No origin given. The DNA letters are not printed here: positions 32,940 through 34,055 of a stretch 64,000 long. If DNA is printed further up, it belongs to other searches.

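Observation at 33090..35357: Trehalose-6-phosphate synthase fused to a transmembrane periplasmic sensor and HAMP-like domain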

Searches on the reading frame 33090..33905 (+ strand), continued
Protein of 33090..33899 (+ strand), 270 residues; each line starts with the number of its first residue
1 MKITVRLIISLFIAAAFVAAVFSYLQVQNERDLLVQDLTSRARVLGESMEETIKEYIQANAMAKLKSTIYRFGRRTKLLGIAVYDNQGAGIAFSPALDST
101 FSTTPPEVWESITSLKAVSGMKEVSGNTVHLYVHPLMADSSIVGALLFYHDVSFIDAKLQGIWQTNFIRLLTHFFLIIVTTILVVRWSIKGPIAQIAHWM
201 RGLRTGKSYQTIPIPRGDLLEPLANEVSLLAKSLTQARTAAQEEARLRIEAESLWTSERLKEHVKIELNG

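Call 43: search_protein_families(library=pfam, alignment_id=A5, max_evalue=1)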
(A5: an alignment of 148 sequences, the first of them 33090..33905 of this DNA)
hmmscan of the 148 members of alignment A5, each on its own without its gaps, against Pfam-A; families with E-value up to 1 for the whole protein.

A. member 1, window:33090-33905:+ (272 aa): 3 families
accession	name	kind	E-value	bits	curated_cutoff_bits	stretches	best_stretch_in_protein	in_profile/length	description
PF10144.15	SMP_2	-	0.061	13.4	28.9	1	5-94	14-102/159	Bacterial virulence factor haemolysin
PF18175.6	HU-CCDC81_bac_2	-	0.11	12.8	35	1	228-270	1-43/70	CCDC81-like prokaryotic HU domain 2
PF08328.16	ASL_C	-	0.18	12.3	35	1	12-68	24-78/115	Adenylosuccinate lyase C-terminal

B. families by the number of members that match (of 148 scanned): 153 families (the first 25 are shown)
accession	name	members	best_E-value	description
PF10144.15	SMP_2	45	2.6e-05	Bacterial virulence factor haemolysin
PF17203.10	sCache_3_2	33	4.6e-06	Single cache domain 3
PF00672.30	HAMP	25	8.2e-06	HAMP domain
PF00982.27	Glyco_transf_20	20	2.2e-120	Glycosyltransferase family 20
PF17152.10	CHASE8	17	3.4e-05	Periplasmic sensor domain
PF02743.24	dCache_1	17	0.00025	Cache domain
PF14827.12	dCache_3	11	2.6e-06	Double sensory domain of two-component sensor kinase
PF23846.1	Cache_WalK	10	0.00023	WalK sensor protein kinase Chache domain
PF16448.10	LapD_MoxY_N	8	0.0076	LapD/MoxY periplasmic domain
PF18719.7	ArlS_N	7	0.00045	ArlS sensor domain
PF06305.16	LapA_dom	7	0.013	Lipopolysaccharide assembly protein A domain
PF09984.15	sCache_4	6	0.007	Single cache domain 4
PF08328.16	ASL_C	6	0.059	Adenylosuccinate lyase C-terminal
PF13692.12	Glyco_trans_1_4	5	7.7e-08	Glycosyl transferases group 1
PF04995.19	CcmD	5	0.0014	Heme exporter protein D (CcmD)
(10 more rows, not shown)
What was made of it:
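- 33171..33587 (+): Extracytoplasmic single Cache/PDC-like sensor domain (about aa 28-166). 33/148 relatives hit sCache_3_2 and 10 hit Cache_WalK (call 43).
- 33657..33797 (+): Divergent HAMP domain (about aa 190-236): AS1 192-205, connector 206-219, AS2 from 220. 25/148 relatives match HAMP at E<=1 (call 43).
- On HAMP domain (PF00672): 25/148 relatives match at E<=1 (call 43).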

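Call 46: search_protein_families(library=pfam, proteins=[P0272, P0152, P0220, P0149, P0171, P0242, P0151, P0264, P0177, P0147], max_evalue=1)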
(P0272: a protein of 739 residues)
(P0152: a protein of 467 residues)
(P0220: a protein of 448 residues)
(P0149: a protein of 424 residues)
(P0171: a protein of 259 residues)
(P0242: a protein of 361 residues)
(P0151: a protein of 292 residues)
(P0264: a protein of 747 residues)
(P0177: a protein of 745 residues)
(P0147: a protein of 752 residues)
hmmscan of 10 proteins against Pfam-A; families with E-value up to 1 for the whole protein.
P0272 (739 aa): 7 families
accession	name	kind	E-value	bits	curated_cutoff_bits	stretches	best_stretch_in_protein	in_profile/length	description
PF00982.27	Glyco_transf_20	-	3.3e-119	399.2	32.5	1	274-735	4-471/473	Glycosyltransferase family 20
PF00672.30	HAMP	-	8.2e-06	26.5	25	1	188-236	5-52/53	HAMP domain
PF13692.12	Glyco_trans_1_4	-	0.02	15.6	27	1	616-701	59-140/142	Glycosyl transferases group 1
PF00534.26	Glycos_transf_1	-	0.11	12.4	26.4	1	619-714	76-167/172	Glycosyl transferases group 1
PF12038.13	QTMAN_N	-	0.19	12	25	1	460-496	117-153/168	tRNA-queuosine alpha-mannosyltransferase N-terminal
PF10732.14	DUF2524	-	0.23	12.2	25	1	689-721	45-79/84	Protein of unknown function (DUF2524)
PF10144.15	SMP_2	-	0.33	11.1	28.9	1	26-102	33-107/159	Bacterial virulence factor haemolysin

P0152 (467 aa): 4 families
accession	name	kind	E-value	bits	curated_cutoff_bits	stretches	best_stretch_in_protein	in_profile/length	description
PF00982.27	Glyco_transf_20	-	3e-08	33.3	32.5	1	348-405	78-139/473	Glycosyltransferase family 20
PF16492.10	Cadherin_C_2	-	0.15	13.2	31.5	1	7-60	2-56/85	Cadherin cytoplasmic C-terminal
PF17203.10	sCache_3_2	-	0.16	12.5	28.4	1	32-95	4-70/140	Single cache domain 3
PF10144.15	SMP_2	-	0.17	12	28.9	1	23-96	29-104/159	Bacterial virulence factor haemolysin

P0220 (448 aa): 2 families
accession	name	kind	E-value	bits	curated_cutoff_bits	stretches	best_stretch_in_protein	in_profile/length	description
PF00672.30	HAMP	-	0.042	14.6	25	1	149-192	9-52/53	HAMP domain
PF15456.11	Uds1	-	0.21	12.3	28.8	1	173-218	19-64/123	Up-regulated During Septation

P0149 (424 aa): 4 families
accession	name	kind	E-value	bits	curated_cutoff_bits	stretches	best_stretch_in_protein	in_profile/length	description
PF00672.30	HAMP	-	0.062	14.1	25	1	185-241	2-51/53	HAMP domain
PF07465.18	PsaM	-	0.083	13.1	21.1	1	7-26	10-29/29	Photosystem I protein M (PsaM)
PF16672.11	LAMTOR5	-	0.17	12.5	27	1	64-97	4-37/88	Ragulator complex protein LAMTOR5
PF10144.15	SMP_2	-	0.5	10.5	28.9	1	8-95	15-103/159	Bacterial virulence factor haemolysin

P0171 (259 aa): 3 families
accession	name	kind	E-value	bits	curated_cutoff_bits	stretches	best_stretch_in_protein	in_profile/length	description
PF00672.30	HAMP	-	0.0071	17.1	25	1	189-235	6-52/53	HAMP domain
PF05228.19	CHASE4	-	0.0086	16.6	26.2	1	77-148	47-117/140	CHASE4 domain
PF02743.24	dCache_1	-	0.047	13.7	45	1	59-148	45-148/240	Cache domain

P0242 (361 aa): 6 families
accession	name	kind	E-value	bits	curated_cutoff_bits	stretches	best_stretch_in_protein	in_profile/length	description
PF10144.15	SMP_2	-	0.0013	18.9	28.9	1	6-112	17-120/159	Bacterial virulence factor haemolysin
PF17203.10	sCache_3_2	-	0.012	16.1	28.4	1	42-149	18-124/140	Single cache domain 3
PF00672.30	HAMP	-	0.013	16.2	25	1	193-236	9-52/53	HAMP domain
PF02743.24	dCache_1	-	0.031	14.2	45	1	55-158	51-157/240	Cache domain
PF04790.18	Sarcoglycan_1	-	0.048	13.4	32.5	1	164-198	7-40/259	Sarcoglycan complex subunit protein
PF18679.7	HTH_57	-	0.11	13.2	29.1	1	220-272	18-69/112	ThcOx helix turn helix domain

P0151 (292 aa): 4 families
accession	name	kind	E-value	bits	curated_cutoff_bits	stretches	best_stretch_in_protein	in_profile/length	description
PF00672.30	HAMP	-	0.004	17.9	25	1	183-233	2-45/53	HAMP domain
PF14980.11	TIP39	-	0.044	14.1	27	1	29-44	24-39/51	TIP39 peptide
PF01590.32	GAF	-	0.067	14.2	22.4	1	107-169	64-125/133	GAF domain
PF02698.23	DUF218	-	0.14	12.6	27.6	0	127-179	72-110/133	DUF218 domain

P0264 (747 aa): 7 families
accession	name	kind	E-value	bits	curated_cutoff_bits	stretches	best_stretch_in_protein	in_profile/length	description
PF00982.27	Glyco_transf_20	-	2.2e-120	403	32.5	1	274-738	3-471/473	Glycosyltransferase family 20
PF00534.26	Glycos_transf_1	-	0.00025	21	26.4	1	590-715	44-165/172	Glycosyl transferases group 1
PF13692.12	Glyco_trans_1_4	-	0.00056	20.6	27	1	627-702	66-138/142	Glycosyl transferases group 1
PF17152.10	CHASE8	-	0.035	14.8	27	1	38-93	5-60/102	Periplasmic sensor domain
PF17203.10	sCache_3_2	-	0.042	14.4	28.4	1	31-154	3-129/140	Single cache domain 3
PF17596.7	DUF5492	-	0.044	14.6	27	0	470-506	16-52/80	Family of unknown function (DUF5492)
PF23846.1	Cache_WalK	-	0.077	13.9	27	1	106-149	45-90/92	WalK sensor protein kinase Chache domain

P0177 (745 aa): 5 families
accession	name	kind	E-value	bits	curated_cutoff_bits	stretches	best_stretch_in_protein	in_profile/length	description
PF00982.27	Glyco_transf_20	-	1.5e-115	387.1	32.5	1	273-731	4-470/473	Glycosyltransferase family 20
PF20706.3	GT4-conflict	-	0.0069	15.8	26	1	597-682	246-324/385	Family 4 Glycosyltransferase in conflict systems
PF13692.12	Glyco_trans_1_4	-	0.019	15.6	27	1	621-695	64-137/142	Glycosyl transferases group 1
PF12038.13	QTMAN_N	-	0.022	15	25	1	458-498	115-155/168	tRNA-queuosine alpha-mannosyltransferase N-terminal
PF23846.1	Cache_WalK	-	0.062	14.2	27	1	105-146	46-89/92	WalK sensor protein kinase Chache domain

P0147 (752 aa): 5 families
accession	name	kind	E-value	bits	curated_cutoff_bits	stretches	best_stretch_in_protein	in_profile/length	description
PF00982.27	Glyco_transf_20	-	8.4e-115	384.6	32.5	1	275-740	4-472/473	Glycosyltransferase family 20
PF13692.12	Glyco_trans_1_4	-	3.8e-06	27.6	27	1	629-706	67-141/142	Glycosyl transferases group 1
PF00534.26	Glycos_transf_1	-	0.00032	20.7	26.4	1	623-716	75-165/172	Glycosyl transferases group 1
PF13524.12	Glyco_trans_1_2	-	0.0017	18.7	25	1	618-735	23-142/144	Glycosyl transferase-like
PF20706.3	GT4-conflict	-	0.042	13.3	26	1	628-706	269-356/385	Family 4 Glycosyltransferase in conflict systems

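Call 65: search_protein_families(library=ncbifam, proteins=[P0272, P0264, P0131], max_evalue=0.01)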
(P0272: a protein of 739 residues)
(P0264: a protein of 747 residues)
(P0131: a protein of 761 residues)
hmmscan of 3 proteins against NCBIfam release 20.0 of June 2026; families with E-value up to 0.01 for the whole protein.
P0272 (739 aa): 10 families
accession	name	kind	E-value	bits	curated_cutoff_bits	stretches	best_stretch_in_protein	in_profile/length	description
NF011071.0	PRK14501.1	equivalog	7.8e-138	460.8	634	1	273-736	4-462/729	bifunctional alpha,alpha-trehalose-phosphate synthase (UDP-forming)/trehalose-phosphatase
TIGR02400.1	trehalose_OtsA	equivalog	8.1e-120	400.6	564.85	1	273-735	2-454/456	alpha,alpha-trehalose-phosphate synthase (UDP-forming)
TIGR02398.1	gluc_glyc_Psyn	equivalog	2.6e-84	283.6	569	2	508-734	255-479/487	glucosylglycerol-phosphate synthase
NF007513.0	PRK10117.1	equivalog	7.5e-74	249.3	759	1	303-736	27-452/474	alpha,alpha-trehalose-phosphate synthase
NF053592.1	HK_near_YfiR_like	equivalog_domain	4.8e-08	32.8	194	1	5-225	8-211/223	sensor histidine kinase, YfiR-like protein-associated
NF033092.0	HK_WalK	equivalog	4.8e-07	28.7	725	1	11-238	17-249/594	cell wall metabolism sensor histidine kinase WalK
NF011615.0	PRK15041.1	equivalog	0.00076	18.3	947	1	86-237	125-265/554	methyl-accepting chemotaxis protein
NF038263.1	prot_phos_SiaA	equivalog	0.0025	16.4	700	1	155-237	300-381/658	biofilm regulation protein phosphatase SiaA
NF041210.1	his_kin_PieS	equivalog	0.0027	16.8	850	1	11-247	17-248/474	two component system sensor histidine kinase PieS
NF008807.1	PRK11829.1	equivalog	0.0064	14.6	733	0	141-224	134-220/670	biofilm formation regulator HmsP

P0264 (747 aa): 9 families
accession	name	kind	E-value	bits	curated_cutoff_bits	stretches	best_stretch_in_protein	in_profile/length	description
NF011071.0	PRK14501.1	equivalog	4.5e-143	478.1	634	1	274-744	4-467/729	bifunctional alpha,alpha-trehalose-phosphate synthase (UDP-forming)/trehalose-phosphatase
TIGR02400.1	trehalose_OtsA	equivalog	4.9e-127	424.4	564.85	1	275-737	3-453/456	alpha,alpha-trehalose-phosphate synthase (UDP-forming)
TIGR02398.1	gluc_glyc_Psyn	equivalog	7.8e-93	311.7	569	2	532-740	276-482/487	glucosylglycerol-phosphate synthase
NF007513.0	PRK10117.1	equivalog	2.4e-73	247.7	759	1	299-739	20-452/474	alpha,alpha-trehalose-phosphate synthase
NF033092.0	HK_WalK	equivalog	4.7e-06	25.5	725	1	6-245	12-256/594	cell wall metabolism sensor histidine kinase WalK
NF053592.1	HK_near_YfiR_like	equivalog_domain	1.1e-05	25.1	194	1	11-213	10-198/223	sensor histidine kinase, YfiR-like protein-associated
NF008312.0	PRK11100.1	equivalog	0.00012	21.1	356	1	132-235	150-250/477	two-component system sensor histidine kinase CreC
TIGR04047.1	MSMEG_0565_glyc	hypoth_equivalog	0.0013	17.9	259.85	1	617-733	258-363/373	MSMEG_0565 family glycosyltransferase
NF007423.1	PRK09966.1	equivalog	0.0029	16.6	325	1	6-189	14-175/390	diguanylate cyclase DgcN/YfiN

P0131 (761 aa): 8 families
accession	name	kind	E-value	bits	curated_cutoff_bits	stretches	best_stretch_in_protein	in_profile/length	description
NF011071.0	PRK14501.1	equivalog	1.2e-145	486.6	634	1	275-750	3-470/729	bifunctional alpha,alpha-trehalose-phosphate synthase (UDP-forming)/trehalose-phosphatase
TIGR02400.1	trehalose_OtsA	equivalog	2.3e-130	435.4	564.85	1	276-742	2-455/456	alpha,alpha-trehalose-phosphate synthase (UDP-forming)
TIGR02398.1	gluc_glyc_Psyn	equivalog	7.2e-92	308.5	569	2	545-743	284-482/487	glucosylglycerol-phosphate synthase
NF007513.0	PRK10117.1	equivalog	3.8e-80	270.1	759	1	275-749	3-459/474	alpha,alpha-trehalose-phosphate synthase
TIGR04047.1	MSMEG_0565_glyc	hypoth_equivalog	6e-07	28.9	259.85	1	507-729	152-359/373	MSMEG_0565 family glycosyltransferase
NF033092.0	HK_WalK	equivalog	4e-05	22.4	725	1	8-247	14-256/594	cell wall metabolism sensor histidine kinase WalK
NF053592.1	HK_near_YfiR_like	equivalog_domain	0.0028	17.2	194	1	8-205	11-191/223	sensor histidine kinase, YfiR-like protein-associated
NF047684.1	TeichurnBiosyTuaC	equivalog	0.003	16.5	550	0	625-739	272-384/391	teichuronic acid biosynthesis protein TuaC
